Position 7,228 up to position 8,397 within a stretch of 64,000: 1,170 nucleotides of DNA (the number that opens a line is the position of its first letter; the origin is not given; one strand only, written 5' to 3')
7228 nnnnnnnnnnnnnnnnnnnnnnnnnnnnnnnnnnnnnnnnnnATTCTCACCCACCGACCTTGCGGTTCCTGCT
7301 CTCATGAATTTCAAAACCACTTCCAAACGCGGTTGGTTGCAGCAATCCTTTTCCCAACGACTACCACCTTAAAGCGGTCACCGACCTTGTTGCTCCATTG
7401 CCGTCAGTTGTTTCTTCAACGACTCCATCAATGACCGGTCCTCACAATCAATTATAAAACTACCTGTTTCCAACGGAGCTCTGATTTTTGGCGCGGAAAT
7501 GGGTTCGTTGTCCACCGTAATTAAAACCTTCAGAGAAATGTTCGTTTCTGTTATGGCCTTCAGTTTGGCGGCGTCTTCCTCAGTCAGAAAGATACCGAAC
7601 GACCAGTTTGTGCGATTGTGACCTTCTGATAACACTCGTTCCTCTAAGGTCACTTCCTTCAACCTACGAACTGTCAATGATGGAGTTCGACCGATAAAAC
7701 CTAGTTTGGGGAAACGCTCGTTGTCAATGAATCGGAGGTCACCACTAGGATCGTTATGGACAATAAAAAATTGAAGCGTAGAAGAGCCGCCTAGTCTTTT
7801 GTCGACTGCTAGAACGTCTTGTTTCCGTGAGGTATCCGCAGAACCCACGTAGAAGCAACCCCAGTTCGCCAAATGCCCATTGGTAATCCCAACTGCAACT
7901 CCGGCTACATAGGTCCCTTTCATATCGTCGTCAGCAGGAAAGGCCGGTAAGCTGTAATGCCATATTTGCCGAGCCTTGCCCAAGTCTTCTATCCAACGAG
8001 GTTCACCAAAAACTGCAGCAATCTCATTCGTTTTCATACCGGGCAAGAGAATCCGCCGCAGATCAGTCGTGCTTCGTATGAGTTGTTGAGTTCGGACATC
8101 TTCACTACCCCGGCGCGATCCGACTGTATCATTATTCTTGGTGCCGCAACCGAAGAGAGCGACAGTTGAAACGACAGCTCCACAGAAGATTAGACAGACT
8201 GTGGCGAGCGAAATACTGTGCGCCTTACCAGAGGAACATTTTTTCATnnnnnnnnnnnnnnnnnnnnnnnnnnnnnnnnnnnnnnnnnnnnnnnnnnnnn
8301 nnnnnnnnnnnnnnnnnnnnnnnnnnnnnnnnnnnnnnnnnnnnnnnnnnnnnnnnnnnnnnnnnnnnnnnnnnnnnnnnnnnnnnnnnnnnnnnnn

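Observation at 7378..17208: Three-gene secreted RHS system without T6SS hallmarks: 1032-aa partner + signal-peptide RHS + lipoprotein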

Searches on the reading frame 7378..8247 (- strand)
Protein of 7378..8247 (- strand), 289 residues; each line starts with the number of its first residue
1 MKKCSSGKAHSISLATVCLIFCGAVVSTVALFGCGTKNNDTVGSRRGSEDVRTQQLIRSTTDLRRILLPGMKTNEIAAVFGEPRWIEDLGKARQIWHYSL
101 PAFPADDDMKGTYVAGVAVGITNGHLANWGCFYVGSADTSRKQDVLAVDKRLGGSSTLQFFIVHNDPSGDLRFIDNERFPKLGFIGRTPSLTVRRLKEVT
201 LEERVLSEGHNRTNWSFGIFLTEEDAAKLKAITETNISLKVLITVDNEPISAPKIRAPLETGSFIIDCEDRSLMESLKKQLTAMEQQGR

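Call 6: search_protein_families(library=pfam, proteins=[window:7378-8247:-], max_evalue=0.01)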
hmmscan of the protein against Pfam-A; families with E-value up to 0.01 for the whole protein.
window:7378-8247:- (289 aa): 1 family
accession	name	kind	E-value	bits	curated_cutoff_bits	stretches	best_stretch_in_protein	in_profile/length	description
PF22599.2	SecDF_P1_head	-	7.4e-05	23.1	27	1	212-269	37-94/114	SecDF, P1 head subdomain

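Call 7: search_protein_families(library=ncbifam, proteins=[window:7378-8247:-], max_evalue=0.01)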
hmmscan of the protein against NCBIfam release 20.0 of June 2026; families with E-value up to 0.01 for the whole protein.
window:7378-8247:- (289 aa): 2 families
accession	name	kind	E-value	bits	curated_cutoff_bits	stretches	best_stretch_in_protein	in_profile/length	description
NF009583.0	PRK13024.1-3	subfamily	0.00031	18.9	721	1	210-267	180-237/755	protein translocase subunit SecDF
TIGR01129.1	secD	equivalog_domain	0.004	16.4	244.4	1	209-268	148-207/397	protein translocase subunit SecD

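Call 45: find_homologous_proteins(query=window:7378-8247:-)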
Query window:7378-8247:- (289 aa): 29 proteins with E <= 0.001 among 1229 candidates.
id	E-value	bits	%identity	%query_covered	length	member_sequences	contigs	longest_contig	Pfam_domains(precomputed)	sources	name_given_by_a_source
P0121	1.8e-190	649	100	100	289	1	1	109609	-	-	-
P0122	9.2e-107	375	61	99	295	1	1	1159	-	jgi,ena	-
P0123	1.7e-98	348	60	95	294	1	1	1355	-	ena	-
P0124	4.5e-97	343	58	96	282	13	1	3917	PF22599.3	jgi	jgi:hypothetical protein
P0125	8.8e-97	342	58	95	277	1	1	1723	-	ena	-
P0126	2.5e-93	331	57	96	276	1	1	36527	-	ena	-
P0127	1.5e-92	328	59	90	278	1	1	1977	-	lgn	-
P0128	4.3e-91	323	55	93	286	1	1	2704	PF22599.3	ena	-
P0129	6.6e-90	319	59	89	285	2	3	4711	-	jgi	jgi:hypothetical protein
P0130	1.3e-86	309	53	95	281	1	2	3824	PF22599.3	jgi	jgi:hypothetical protein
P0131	2.9e-81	291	53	93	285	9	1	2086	PF22599.3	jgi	-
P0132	1.7e-78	282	50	95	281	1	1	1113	-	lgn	-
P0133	1.6e-75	272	50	96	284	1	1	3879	-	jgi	jgi:hypothetical protein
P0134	2.1e-75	272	47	94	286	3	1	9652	-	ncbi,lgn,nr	ncbi:MAG: hypothetical protein HOP33_10320 [Verrucomicrobia bacterium]|nr:hypothetical protein [Verr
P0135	3.5e-75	271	49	93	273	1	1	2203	-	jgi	jgi:hypothetical protein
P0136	1.7e-73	266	48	95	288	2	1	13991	-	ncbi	-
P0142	2.9e-68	248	45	99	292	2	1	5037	-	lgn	-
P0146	1.0e-59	220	45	91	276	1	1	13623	PF22599.3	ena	-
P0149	1.7e-41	161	36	89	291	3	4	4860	PF22599.3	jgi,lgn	-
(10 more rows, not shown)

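Call 46: find_encoding_contigs(protein=P0126, flank=10000, max_places=2)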
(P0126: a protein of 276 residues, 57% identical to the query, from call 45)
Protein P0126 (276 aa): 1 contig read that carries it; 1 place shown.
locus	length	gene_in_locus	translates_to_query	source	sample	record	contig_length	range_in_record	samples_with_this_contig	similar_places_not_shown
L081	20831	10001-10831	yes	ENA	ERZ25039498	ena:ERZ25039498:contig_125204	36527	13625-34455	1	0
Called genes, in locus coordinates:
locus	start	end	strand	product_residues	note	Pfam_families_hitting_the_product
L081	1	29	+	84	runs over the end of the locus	PF00467:KOW, PF17136:ribosomal_L24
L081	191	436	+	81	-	PF00281:Ribosomal_L5, PF00673:Ribosomal_L5_C (weak)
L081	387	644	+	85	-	PF00673:Ribosomal_L5_C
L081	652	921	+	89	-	PF00253:Ribosomal_S14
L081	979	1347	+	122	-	PF00410:Ribosomal_S8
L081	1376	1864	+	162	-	PF00347:Ribosomal_L6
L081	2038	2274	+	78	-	-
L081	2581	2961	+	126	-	PF03719:Ribosomal_S5_C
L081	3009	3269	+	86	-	-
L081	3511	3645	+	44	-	-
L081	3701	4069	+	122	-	PF00344:SecY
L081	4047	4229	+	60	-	PF00344:SecY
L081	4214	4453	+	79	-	PF00344:SecY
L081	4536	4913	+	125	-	PF00344:SecY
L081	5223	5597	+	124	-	PF00557:Peptidase_M24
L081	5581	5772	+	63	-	-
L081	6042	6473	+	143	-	PF00416:Ribosomal_S13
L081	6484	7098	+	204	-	PF00411:Ribosomal_S11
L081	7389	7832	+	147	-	PF01479:S4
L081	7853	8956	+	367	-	PF01193:RNA_pol_L, PF01000:RNA_pol_A_bac, PF03118:RNA_pol_A_CTD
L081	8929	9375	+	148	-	PF01196:Ribosomal_L17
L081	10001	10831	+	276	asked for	-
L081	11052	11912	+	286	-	PF00083:Sugar_tr, PF07690:MFS_1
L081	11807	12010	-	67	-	-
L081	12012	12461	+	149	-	PF00083:Sugar_tr (weak), PF07690:MFS_1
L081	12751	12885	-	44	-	-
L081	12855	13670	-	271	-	PF00083:Sugar_tr (faint), PF07690:MFS_1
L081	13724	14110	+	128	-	-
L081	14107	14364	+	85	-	-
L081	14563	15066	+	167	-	-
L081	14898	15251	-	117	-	PF18478:PIN_10 (weak), PF18480:DUF5615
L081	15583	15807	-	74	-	-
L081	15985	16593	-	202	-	-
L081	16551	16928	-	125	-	-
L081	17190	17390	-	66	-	-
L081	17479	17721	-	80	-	-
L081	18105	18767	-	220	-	-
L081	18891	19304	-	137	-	-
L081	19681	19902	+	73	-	-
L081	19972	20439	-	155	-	PF28474:DUF8412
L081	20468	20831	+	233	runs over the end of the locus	-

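Call 47: find_encoding_contigs(protein=P0136, flank=10000, max_places=2)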
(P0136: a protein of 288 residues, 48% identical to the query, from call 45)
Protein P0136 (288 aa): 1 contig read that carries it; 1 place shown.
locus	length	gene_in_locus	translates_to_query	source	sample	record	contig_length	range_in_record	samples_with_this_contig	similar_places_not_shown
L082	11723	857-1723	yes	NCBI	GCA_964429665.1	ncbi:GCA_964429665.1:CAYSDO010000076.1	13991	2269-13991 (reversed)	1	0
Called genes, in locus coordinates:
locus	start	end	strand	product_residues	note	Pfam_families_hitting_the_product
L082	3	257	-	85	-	?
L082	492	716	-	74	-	-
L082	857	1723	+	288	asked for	-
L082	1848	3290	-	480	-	PF07394:DUF1501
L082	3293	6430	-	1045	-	PF07635:PSCyt1, PF07583:PSCyt2, PF07587:PSD1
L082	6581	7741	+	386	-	PF00144:Beta-lactamase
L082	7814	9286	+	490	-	PF00884:Sulfatase, PF01663:Phosphodiest, PF16347:SGSH_C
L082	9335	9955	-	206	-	-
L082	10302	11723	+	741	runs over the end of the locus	PF19773:DUF6259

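Call 48: find_encoding_contigs(protein=P0146, flank=10000, max_places=2)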
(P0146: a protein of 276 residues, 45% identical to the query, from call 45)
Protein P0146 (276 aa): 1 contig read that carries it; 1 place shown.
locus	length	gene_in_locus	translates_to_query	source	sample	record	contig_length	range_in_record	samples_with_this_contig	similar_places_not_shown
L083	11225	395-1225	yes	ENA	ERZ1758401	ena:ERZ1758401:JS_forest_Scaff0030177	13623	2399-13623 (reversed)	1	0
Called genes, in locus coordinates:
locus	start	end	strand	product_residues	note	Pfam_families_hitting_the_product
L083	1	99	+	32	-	?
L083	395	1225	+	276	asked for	PF22599:SecDF_P1_head (faint)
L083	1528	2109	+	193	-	PF00702:Hydrolase, PF12710:HAD (weak)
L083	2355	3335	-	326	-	PF01210:NAD_Gly3P_dh_N, PF02558:ApbA (weak), PF07479:NAD_Gly3P_dh_C, PF20618:GPD_NAD_C_bact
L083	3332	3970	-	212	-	PF02660:G3P_acyltransf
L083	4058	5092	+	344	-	PF01408:GFO_IDH_MocA, PF03447:NAD_binding_3 (faint), PF22725:GFO_IDH_MocA_C3, PF02894:GFO_IDH_MocA_C (weak)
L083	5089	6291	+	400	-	PF02684:LpxB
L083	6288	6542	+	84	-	-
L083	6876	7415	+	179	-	PF06971:Put_DNA-bind_N (weak), PF02629:CoA_binding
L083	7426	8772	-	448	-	PF01408:GFO_IDH_MocA, PF19051:GFO_IDH_MocA_C2, PF22725:GFO_IDH_MocA_C3 (weak), PF19051:GFO_IDH_MocA_C2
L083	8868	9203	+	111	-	-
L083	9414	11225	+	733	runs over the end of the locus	PF11897:DUF3417, PF00343:Phosphorylase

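Call 51: find_encoding_contigs(protein=P0134, flank=8000, max_places=2)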
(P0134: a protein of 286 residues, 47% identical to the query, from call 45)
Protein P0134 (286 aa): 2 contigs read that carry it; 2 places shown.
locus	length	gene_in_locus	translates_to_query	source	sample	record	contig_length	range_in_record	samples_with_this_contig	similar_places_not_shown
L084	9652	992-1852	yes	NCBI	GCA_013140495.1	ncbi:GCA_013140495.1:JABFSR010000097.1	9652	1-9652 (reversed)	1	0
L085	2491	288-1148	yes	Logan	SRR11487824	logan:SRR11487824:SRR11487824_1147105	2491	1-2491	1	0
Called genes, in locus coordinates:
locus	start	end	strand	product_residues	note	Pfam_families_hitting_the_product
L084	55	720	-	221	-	PF03447:NAD_binding_3, PF00742:Homoserine_dh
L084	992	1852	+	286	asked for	-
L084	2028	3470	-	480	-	PF07394:DUF1501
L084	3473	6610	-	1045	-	PF07635:PSCyt1, PF07583:PSCyt2, PF07587:PSD1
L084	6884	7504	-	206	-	-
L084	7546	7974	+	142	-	-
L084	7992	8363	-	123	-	-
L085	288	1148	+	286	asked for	-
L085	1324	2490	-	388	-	?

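Call 52: find_encoding_contigs(protein=P0129, flank=5000, max_places=3)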
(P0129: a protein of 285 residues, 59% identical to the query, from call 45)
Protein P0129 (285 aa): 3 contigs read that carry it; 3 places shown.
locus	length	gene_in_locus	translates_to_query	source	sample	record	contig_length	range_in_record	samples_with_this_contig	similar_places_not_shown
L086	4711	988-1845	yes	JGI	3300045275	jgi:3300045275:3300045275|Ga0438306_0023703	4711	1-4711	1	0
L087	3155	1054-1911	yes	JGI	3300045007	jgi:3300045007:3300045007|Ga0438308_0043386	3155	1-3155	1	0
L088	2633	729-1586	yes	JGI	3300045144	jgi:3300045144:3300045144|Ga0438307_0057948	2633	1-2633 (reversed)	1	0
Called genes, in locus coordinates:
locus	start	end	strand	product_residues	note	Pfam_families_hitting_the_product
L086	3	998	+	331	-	?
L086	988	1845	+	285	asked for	-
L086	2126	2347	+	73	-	-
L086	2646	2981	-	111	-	PF13560:HTH_31, PF01381:HTH_3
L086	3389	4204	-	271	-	PF15978:TnsD (weak), PF00665:rve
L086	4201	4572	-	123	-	-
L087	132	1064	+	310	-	PF25023:TEN_YD-shell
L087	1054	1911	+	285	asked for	-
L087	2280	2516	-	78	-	-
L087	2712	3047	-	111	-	PF13560:HTH_31, PF01381:HTH_3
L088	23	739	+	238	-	-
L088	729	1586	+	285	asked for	-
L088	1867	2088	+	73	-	-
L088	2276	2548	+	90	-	-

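Call 53: find_encoding_contigs(protein=P0142, flank=5000, max_places=2)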
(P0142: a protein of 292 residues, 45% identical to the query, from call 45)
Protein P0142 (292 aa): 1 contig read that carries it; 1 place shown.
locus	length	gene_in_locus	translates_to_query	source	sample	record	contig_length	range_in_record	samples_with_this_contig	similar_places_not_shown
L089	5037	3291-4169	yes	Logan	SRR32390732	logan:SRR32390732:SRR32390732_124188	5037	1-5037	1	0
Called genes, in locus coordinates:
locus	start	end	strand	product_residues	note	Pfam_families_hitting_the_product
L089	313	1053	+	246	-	PF00406:ADK, PF13207:AAA_17, PF05191:ADK_lid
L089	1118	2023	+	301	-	PF00248:Aldo_ket_red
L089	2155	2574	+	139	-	-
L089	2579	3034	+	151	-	-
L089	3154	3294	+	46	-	-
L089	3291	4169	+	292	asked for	-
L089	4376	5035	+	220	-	?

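Call 54: find_encoding_contigs(protein=P0149, flank=5000, max_places=3)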
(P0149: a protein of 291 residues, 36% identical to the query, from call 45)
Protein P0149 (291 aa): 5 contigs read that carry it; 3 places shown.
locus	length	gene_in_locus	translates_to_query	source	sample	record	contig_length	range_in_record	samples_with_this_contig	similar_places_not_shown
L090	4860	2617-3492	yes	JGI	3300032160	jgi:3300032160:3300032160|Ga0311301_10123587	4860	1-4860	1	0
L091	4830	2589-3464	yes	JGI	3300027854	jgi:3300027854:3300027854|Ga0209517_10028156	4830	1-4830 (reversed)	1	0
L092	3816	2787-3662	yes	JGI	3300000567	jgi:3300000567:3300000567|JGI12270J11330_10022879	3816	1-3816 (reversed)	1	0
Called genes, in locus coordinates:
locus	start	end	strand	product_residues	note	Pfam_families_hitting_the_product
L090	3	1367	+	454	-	?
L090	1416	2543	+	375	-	-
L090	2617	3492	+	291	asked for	PF22599:SecDF_P1_head (faint)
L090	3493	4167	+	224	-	-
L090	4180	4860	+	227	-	?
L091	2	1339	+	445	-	?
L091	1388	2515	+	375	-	-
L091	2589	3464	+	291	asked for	PF22599:SecDF_P1_head (faint)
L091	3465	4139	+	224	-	-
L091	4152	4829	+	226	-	?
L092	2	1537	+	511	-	?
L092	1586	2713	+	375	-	-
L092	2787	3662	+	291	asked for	PF22599:SecDF_P1_head (faint)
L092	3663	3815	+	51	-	?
